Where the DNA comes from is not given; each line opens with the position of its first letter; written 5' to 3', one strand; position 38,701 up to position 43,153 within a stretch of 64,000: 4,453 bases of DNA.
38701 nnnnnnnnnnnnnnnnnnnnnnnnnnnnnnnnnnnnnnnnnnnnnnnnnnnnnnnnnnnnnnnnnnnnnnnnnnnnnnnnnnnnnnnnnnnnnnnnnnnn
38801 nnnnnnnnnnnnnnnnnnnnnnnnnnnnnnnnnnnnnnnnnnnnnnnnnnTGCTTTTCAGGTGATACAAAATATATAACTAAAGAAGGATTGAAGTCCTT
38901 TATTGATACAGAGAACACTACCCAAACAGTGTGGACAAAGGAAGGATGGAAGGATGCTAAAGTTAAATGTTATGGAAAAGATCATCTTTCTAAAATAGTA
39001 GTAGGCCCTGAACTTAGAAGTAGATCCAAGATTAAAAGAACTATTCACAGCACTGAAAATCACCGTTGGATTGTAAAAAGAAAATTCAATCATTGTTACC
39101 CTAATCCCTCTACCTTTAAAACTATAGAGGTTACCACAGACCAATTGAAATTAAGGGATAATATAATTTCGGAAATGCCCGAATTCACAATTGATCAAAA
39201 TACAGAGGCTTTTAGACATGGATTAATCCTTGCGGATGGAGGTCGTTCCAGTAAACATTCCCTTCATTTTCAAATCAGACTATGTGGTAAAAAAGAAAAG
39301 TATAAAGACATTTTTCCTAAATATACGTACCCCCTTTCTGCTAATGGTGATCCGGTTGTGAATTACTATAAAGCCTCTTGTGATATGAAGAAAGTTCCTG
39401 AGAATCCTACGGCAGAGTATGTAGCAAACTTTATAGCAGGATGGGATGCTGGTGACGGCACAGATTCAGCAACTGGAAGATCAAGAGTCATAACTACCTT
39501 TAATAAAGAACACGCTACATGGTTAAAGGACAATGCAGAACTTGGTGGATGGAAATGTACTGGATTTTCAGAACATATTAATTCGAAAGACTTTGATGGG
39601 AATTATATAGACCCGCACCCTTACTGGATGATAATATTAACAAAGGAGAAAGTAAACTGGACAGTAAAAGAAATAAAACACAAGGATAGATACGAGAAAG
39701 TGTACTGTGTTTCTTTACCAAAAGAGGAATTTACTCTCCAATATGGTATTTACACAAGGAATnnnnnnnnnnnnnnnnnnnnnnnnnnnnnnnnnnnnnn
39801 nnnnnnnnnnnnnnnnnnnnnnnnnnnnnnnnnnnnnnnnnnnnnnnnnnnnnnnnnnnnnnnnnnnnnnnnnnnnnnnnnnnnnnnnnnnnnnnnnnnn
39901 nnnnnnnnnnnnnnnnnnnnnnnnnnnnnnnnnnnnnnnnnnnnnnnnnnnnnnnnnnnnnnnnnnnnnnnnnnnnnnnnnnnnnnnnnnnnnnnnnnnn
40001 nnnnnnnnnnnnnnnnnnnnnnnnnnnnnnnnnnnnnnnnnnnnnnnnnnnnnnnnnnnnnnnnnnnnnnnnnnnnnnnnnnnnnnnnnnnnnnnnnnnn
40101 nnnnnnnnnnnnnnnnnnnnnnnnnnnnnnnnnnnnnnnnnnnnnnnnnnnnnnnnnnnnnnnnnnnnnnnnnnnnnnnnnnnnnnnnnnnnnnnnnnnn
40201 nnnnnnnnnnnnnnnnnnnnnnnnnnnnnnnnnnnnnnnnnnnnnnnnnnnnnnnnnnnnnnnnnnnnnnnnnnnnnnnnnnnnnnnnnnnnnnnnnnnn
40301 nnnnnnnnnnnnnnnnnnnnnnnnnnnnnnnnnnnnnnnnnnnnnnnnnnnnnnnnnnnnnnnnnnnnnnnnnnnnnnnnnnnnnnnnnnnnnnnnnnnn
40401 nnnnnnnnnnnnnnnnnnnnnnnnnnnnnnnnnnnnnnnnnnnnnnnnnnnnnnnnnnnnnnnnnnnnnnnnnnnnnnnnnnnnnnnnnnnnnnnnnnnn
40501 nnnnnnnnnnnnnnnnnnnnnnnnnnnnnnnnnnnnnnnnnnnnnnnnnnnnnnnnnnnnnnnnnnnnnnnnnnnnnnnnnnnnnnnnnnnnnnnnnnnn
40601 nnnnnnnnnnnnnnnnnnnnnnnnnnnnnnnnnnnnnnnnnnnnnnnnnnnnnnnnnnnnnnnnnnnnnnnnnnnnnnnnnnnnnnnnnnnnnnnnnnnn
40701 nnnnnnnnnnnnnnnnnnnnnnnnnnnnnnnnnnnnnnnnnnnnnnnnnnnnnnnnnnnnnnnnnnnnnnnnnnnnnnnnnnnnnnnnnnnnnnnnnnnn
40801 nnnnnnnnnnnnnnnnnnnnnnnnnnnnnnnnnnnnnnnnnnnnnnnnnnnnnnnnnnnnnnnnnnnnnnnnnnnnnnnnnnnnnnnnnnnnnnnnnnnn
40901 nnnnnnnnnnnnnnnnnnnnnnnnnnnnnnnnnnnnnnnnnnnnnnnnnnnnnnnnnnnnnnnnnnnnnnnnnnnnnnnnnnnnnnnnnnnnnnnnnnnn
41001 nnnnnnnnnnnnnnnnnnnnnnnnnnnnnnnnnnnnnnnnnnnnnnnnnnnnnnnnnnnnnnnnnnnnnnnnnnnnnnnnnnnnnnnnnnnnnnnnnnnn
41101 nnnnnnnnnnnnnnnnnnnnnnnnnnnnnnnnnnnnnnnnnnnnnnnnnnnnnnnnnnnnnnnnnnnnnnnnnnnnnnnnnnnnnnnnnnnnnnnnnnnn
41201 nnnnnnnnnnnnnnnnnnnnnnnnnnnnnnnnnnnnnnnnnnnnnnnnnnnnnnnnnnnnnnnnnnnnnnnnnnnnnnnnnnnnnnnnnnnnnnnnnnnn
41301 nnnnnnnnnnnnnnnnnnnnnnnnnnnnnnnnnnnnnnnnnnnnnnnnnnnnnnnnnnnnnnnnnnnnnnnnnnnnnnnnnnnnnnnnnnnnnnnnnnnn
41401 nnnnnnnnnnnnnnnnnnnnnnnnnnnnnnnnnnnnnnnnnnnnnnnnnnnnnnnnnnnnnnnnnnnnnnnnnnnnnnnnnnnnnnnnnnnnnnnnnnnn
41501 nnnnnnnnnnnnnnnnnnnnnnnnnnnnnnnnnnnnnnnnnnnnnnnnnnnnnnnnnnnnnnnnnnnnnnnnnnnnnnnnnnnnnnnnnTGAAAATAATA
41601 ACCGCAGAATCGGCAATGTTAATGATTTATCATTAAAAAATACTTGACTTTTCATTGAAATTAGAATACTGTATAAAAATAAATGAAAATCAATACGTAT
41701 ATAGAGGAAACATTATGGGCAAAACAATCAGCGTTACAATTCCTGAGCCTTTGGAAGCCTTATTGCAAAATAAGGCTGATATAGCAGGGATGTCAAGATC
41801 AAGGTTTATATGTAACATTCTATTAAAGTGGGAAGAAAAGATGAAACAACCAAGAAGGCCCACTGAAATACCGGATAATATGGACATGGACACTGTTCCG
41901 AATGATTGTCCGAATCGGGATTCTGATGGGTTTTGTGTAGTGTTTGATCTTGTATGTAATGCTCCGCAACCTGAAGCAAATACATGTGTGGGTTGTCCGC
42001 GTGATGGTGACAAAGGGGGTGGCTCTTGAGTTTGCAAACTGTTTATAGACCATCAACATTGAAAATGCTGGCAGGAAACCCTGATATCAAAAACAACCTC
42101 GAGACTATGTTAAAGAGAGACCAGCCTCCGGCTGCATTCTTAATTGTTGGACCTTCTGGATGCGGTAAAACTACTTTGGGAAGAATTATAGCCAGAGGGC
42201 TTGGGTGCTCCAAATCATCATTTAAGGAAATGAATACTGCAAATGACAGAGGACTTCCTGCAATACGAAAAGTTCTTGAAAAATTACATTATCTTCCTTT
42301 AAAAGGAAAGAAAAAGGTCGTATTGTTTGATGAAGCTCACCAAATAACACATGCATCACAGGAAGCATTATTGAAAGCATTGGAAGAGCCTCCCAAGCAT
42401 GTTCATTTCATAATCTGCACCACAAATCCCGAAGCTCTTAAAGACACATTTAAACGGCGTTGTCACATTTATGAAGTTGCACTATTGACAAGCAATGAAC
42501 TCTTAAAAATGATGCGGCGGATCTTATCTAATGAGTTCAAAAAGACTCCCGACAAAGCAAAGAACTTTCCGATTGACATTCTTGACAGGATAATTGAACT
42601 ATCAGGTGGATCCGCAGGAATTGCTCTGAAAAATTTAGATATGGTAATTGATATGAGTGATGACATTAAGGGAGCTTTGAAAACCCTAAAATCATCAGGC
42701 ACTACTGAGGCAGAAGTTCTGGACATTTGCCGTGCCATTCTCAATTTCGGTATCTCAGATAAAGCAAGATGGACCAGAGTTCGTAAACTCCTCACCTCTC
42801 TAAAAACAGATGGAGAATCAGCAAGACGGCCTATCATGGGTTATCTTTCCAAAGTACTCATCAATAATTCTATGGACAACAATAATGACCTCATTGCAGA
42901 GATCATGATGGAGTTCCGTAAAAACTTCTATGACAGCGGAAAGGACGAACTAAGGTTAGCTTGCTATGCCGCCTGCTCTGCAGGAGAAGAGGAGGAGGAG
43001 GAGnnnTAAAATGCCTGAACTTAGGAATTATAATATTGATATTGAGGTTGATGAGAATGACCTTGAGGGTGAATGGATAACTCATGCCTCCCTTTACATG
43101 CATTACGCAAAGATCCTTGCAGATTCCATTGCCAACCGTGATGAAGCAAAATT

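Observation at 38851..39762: Intein splits the Exo II motif of the family A DNA polymerase; both inteins in the window lack the penultimate His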

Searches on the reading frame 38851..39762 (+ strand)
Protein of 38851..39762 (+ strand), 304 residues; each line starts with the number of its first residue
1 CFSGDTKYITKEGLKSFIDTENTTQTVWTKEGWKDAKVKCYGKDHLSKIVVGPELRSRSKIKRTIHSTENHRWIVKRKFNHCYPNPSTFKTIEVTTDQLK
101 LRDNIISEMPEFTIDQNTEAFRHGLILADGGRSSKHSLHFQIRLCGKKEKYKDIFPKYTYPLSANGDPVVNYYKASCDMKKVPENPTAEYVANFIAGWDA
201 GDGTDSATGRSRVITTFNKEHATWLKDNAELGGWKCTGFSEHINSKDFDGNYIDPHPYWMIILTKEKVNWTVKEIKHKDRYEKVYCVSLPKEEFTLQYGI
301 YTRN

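Call 3: search_protein_families(library=pfam, proteins=[window:38851-39762:+], max_evalue=0.1)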
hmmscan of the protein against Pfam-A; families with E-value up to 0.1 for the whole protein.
window:38851-39762:+ (304 aa): 1 family
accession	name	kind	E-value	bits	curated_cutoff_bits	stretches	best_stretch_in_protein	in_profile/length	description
PF14890.11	Intein_splicing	-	8e-05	22.9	35.8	1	64-293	60-144/155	Intein splicing domain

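Call 4: search_protein_families(library=ncbifam, proteins=[window:38851-39762:+], max_evalue=0.1)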
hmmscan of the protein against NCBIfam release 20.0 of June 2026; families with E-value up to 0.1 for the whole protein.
window:38851-39762:+ (304 aa): 0 families

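Call 6: search_solved_structures(query=window:38851-39762:+, max_evalue=10, show_alignments=3)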
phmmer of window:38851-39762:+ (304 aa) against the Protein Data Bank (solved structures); distinct sequences matched with E-value up to 10: 0.

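Call 26: find_homologous_proteins(query=window:38851-39762:+, max_evalue=0.001)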
Query window:38851-39762:+ (304 aa): 2 proteins with E <= 0.001 among 312 candidates.
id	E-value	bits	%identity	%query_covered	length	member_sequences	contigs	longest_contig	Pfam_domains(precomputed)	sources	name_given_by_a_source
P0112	2.4e-44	170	37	100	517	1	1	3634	-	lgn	-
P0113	2.1e-12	65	30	100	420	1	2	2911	PF13597.12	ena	-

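Call 37: search_protein_representatives(protein=window:38851-39762:+)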
Query: 304 residues. Proteins with E-value up to 0.001 (for the whole library): 949; up to 1e-10: 369; up to 1e-30: 39. The best 150 are listed.
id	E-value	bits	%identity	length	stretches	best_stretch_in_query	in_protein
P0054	2.7e-95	335.5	55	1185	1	1-304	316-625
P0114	3.4e-86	305.6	51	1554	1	1-304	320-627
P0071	2.8e-81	289.5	49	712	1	1-304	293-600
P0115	8.8e-74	264.9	48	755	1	1-304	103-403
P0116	2.4e-55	204.3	38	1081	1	1-304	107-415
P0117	3.6e-54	200.4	42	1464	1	1-304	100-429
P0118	1.1e-53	198.8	42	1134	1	1-304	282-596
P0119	1.2e-50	188.9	39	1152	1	1-304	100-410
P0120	1.8e-49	185.0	41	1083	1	1-304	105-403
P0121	2.9e-48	181.0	39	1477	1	1-304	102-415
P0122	5.6e-47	176.8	41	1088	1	1-304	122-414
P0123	2.3e-46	174.8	35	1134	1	1-304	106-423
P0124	1.7e-45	172.0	38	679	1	1-304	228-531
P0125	1.8e-45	171.9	38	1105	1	1-304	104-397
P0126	1.8e-45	171.8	39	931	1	1-304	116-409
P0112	7.6e-45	169.8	40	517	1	1-304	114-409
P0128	1.9e-42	161.9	40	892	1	1-304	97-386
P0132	3.0e-39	151.4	42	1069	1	1-304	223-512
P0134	7.3e-38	146.9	38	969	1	1-304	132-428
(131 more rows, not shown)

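Call 69: search_protein_families(library=phrogs, proteins=[window:38851-39762:+], max_evalue=0.01)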
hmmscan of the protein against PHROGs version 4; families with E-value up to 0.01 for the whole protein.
window:38851-39762:+ (304 aa): 0 families

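Call 71: predict_structure(alignment_id=A2)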
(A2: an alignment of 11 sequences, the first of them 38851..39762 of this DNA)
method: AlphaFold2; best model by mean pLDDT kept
length: 304 residues; sequences in the alignment: 11
mean_pLDDT: 89.1   pTM: 0.86
mean pLDDT of the five models: 89.1, 88.2, 88.0, 87.7, 85.7
residues with pLDDT >= 90: 189; 70-90: 99; 50-70: 11; < 50: 5
segments of 3 or more residues with pLDDT < 50: 205-209
pLDDT, mean of each block of 10 residues (from residue 1): 96 96 96 96 98 72 94 92 77 97 93 92 92 83 88 92 89 89 94 92 56 82 92 88 83 86 85 96 94 91 92
secondary structure, 60 per line:
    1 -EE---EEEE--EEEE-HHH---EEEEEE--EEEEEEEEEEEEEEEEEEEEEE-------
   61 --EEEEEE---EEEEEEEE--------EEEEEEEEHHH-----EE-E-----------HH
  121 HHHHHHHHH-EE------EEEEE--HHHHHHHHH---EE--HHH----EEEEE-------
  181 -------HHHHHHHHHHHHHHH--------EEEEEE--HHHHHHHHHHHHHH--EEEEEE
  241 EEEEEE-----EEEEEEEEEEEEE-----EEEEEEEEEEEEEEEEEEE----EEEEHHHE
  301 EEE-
elements in order: E7-10 E13-16 E24-29 E32-53 E63-68 E72-79 E88-95 H119-129 E139-143 H146-154 E169-173 H188-202 E211-216 H219-232 E235-246 E252-264 E270-288 E293-296 E300-303

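Call 73: fold_search(model_id=the predicted structure, library=pdb)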
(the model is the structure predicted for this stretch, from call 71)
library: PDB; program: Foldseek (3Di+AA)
matches with E <= 10: 430; with E <= 0.001: 9
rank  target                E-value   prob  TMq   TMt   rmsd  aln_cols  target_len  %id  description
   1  7qsu                  9.0e-12  1.00  0.52  0.46   7.5       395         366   16  Crystal structure of homing endonuclease-associated TliVMA intein (C1A, d333-339) (released 2022-03-30)
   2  1lws_A                2.5e-09  1.00  0.61  0.46   8.5       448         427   12  Crystal structure of the intein homing endonuclease PI-SceI bound to its recognition sequence (released 2002-09-27)
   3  7qst                  3.7e-09  1.00  0.52  0.46   7.8       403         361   15  Crystal structure of homing endonuclease-associated PhoVMA intein (C1A) (released 2022-03-30)
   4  7qss                  4.1e-09  1.00  0.54  0.41   7.7       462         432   13  Crystal structure of homing endonuclease-associated TliVMA intein (C1A) (released 2022-03-30)
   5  1dfa                  7.2e-09  1.00  0.61  0.48   7.6       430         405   11  CRYSTAL STRUCTURE OF PI-SCEI IN C2 SPACE GROUP (released 1999-12-08)
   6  1dq3                  9.3e-08  1.00  0.54  0.39   7.4       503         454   11  CRYSTAL STRUCTURE OF AN ARCHAEAL INTEIN-ENCODED HOMING ENDONUCLEASE PI-PFUI (released 2000-07-05)
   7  1jva_A                1.2e-07  1.00  0.57  0.43   8.1       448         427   11  CRYSTAL STRUCTURE OF THE VMA1-DERIVED ENDONUCLEASE BEARING THE N AND C EXTEIN PROPEPTIDES (released 2002-08-29)
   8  1um2_A                1.2e-07  1.00  0.55  0.43   9.5       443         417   11  Crystal Structure of the Vma1-Derived Endonuclease with the Ligated Extein Segment (released 2004-09-22)
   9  6frg                  8.7e-04  1.00  0.30  0.55  10.5       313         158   10  Crystal structure of G-1F mutant of Ssp DnaB Mini-Intein variant M86 (released 2019-01-30)
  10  1am2                  1.0e-02  0.99  0.31  0.49  14.3       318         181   11  GYRA INTEIN FROM MYCOBACTERIUM XENOPI (released 1998-06-24)
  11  1at0                  3.6e-02  0.97  0.24  0.44   5.1       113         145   13  17-kDA fragment of hedgehog C-terminal autoprocessing domain (released 1997-11-12)
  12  6bs8_B                5.4e-02  0.97  0.22  0.47   5.8       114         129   11  The class 3 DnaB intein from Mycobacterium smegmatis (released 2018-11-21)
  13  6riy_A                6.7e-02  0.95  0.22  0.46   5.6       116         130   15  Crystal structure of MchDnaB-1 intein (N145AA) (released 2020-05-13)
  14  1yb2                  7.9e-02  0.97  0.18  0.23   6.0        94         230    8  Structure of a putative methyltransferase from Thermoplasma acidophilum. (released 2005-02-01)
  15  2fca_B                2.2e-01  0.77  0.15  0.21   6.0        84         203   13  The structure of BsTrmB (released 2006-08-15)
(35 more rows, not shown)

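Call 74: search_protein_families(library=pfam, proteins=[P0115, P0116, P0118, P0120, P0122, P0124, P0128, P0132, P0134, P0112], max_evalue=0.001)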
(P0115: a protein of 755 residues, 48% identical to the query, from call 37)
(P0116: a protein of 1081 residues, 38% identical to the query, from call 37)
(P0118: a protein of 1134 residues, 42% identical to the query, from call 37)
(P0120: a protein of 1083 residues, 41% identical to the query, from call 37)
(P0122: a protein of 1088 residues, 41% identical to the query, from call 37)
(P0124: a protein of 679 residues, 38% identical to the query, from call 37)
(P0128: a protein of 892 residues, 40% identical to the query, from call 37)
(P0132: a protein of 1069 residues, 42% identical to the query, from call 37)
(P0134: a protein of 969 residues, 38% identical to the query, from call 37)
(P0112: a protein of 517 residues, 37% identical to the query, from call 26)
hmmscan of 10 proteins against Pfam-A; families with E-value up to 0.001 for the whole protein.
P0115 (755 aa): 1 family
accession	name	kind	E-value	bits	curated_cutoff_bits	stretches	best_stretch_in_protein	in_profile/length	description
PF00476.26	DNA_pol_A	-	1.8e-29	103.3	34.3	1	540-751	11-215/381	DNA polymerase family A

P0116 (1081 aa): 1 family
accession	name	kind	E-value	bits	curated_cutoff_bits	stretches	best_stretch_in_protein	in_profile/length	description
PF00476.26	DNA_pol_A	-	6.1e-89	299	34.3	1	571-918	9-345/381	DNA polymerase family A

P0118 (1134 aa): 3 families
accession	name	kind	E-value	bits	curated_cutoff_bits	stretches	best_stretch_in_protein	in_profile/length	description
PF00476.26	DNA_pol_A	-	2.7e-59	201.4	34.3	1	749-1120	11-381/381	DNA polymerase family A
PF03167.25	UDG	-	2e-17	64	24.3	1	10-150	5-132/141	Uracil DNA glycosylase superfamily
PF01612.26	DNA_pol_A_exo1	-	2.8e-05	24.4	23.6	0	205-282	14-84/173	3'-5' exonuclease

P0120 (1083 aa): 1 family
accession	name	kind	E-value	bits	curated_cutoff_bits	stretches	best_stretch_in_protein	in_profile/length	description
PF00476.26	DNA_pol_A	-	2.6e-69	234.4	34.3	1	567-949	28-380/381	DNA polymerase family A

P0122 (1088 aa): 1 family
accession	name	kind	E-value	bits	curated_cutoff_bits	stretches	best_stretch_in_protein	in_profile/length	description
PF00476.26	DNA_pol_A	-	1e-26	94.3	34.3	1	592-841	31-275/381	DNA polymerase family A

P0124 (679 aa): 1 family
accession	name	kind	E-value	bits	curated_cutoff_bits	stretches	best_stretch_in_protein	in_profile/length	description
PF00929.31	RNase_T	-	3e-10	41.3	24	0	525-604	84-164/164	Exonuclease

P0128 (892 aa): 1 family
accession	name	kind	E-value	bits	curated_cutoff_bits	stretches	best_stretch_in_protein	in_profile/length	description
PF00476.26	DNA_pol_A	-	1.7e-61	208.7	34.3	1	558-887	42-379/381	DNA polymerase family A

P0132 (1069 aa): 2 families
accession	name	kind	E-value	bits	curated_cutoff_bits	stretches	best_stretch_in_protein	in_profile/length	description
PF00476.26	DNA_pol_A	-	3.7e-39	135.2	34.3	1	703-1066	29-381/381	DNA polymerase family A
PF01612.26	DNA_pol_A_exo1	-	1.3e-06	28.7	23.6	1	512-611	83-170/173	3'-5' exonuclease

P0134 (969 aa): 2 families
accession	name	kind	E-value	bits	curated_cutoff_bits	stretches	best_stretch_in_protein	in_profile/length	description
PF00476.26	DNA_pol_A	-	2.5e-83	280.6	34.3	1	552-967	2-381/381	DNA polymerase family A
PF01612.26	DNA_pol_A_exo1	-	2.7e-06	27.7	23.6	0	428-511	83-164/173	3'-5' exonuclease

P0112 (517 aa): 0 families

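Call 82: search_dna_similar(query=window:38851-39762:+, collection=phages, mode=protein, max_evalue=0.001, max_rows=40)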
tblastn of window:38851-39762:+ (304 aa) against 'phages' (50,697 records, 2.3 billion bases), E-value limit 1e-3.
Records with a match: 6; places in all: 6; records where one place covers at least 80% of the query: 4.
Best place of each record, by identity: <60% 6.
By first word of the organism name: Vibrio 2; Morganella 2; Bacteriophage 1; Klebsiella 1.
By host as written in the record: Morganella sp. 2; Vibrio harveyi 1; - 1; Vibrio ordalii VO5 1; Klebsiella pneumoniae K6453 1.
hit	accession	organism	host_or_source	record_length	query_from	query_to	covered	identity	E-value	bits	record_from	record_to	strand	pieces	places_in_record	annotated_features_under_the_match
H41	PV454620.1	Vibrio phage V6Aob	Vibrio harveyi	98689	1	304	100%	27.9%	3e-14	79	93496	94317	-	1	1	V6000136: anaerobic ribonucleoside reductase large subunit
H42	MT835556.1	Bacteriophage sp.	human fecal samples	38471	1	304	100%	26.8%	1e-10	68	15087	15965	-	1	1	record has no annotation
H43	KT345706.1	Vibrio phage vB_VorS-PVo5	Vibrio ordalii VO5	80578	1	304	100%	25.5%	5e-7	57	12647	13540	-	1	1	hypothetical protein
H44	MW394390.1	Klebsiella phage vB_KpM_FBKp34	Klebsiella pneumoniae K6453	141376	1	304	100%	24.6%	5e-8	60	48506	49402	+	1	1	ribonucleotide reductase of class III (anaerobic), large subunit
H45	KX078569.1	Morganella phage vB_MmoM_MP1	Morganella sp.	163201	1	204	67%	26.8%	2e-7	58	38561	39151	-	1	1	anaerobic NTP reductase large subunit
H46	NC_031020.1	Morganella phage vB_MmoM_MP1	Morganella sp.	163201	1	204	67%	26.8%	2e-7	58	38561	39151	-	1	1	anaerobic ribonucleoside reductase large subunit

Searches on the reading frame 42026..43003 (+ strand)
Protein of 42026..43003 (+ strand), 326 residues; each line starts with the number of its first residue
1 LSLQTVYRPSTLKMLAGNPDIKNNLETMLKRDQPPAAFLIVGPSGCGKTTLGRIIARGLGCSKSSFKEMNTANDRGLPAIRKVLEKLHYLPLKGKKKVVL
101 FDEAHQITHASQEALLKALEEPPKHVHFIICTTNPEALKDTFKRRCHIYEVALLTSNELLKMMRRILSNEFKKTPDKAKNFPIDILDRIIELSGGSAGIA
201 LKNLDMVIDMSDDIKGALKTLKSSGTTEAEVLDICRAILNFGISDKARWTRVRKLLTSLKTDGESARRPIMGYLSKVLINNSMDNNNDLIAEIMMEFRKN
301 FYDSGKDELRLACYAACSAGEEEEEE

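Call 68: search_protein_families(library=pfam, proteins=[window:42026-43003:+], max_evalue=0.01)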
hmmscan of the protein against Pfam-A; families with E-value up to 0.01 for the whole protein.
window:42026-43003:+ (326 aa): 21 families
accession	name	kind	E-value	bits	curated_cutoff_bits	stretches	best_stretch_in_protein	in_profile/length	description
PF13177.12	DNA_pol3_delta2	-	2e-21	77.1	27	2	79-151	85-157/161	DNA polymerase III, delta subunit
PF00004.35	AAA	-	1.8e-13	51.6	21.2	1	39-147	2-124/131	ATPase family associated with various cellular activities (AAA)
PF05496.18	RuvB_N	-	9.7e-10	38.9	27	1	8-121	2-110/159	Holliday junction DNA helicase RuvB P-loop domain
PF01637.24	ATPase_2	-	3.1e-08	34.2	33.2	1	87-177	102-204/225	ATPase domain predominantly from Archaea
PF13173.12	AAA_14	-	9.5e-08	32.6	27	1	37-159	4-128/129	AAA domain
PF03215.21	Rad17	-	6.6e-06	26.6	23.8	1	20-63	30-73/186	Rad17 P-loop domain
PF13401.12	AAA_22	-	8.6e-06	26.5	27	0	37-73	7-43/130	AAA domain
PF13191.12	AAA_16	-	7.3e-05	23.8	32.6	0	32-57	22-46/167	AAA ATPase domain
PF25199.1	nSTAND_NTPase5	-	7.7e-05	23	34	1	29-131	35-131/145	Novel STAND NTPase 5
PF00931.28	NB-ARC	-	8.8e-05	22.3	23.5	0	23-58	6-41/248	NB-ARC domain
PF13238.12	AAA_18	-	9.6e-05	23.3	29.4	1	39-143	2-90/128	AAA domain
PF07728.20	AAA_5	-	0.00012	22.6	22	1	38-121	2-92/139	AAA domain (dynein-related subfamily)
PF00158.32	Sigma54_activat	-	0.00015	22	20.2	0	18-72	5-59/168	Sigma-54 interaction domain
PF14532.12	Sigma54_activ_2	-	0.00037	21.2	25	1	21-133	10-108/138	Sigma-54 interaction domain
PF04851.21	ResIII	-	0.0004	20.8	22.5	0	85-120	115-151/164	Type III restriction enzyme, res subunit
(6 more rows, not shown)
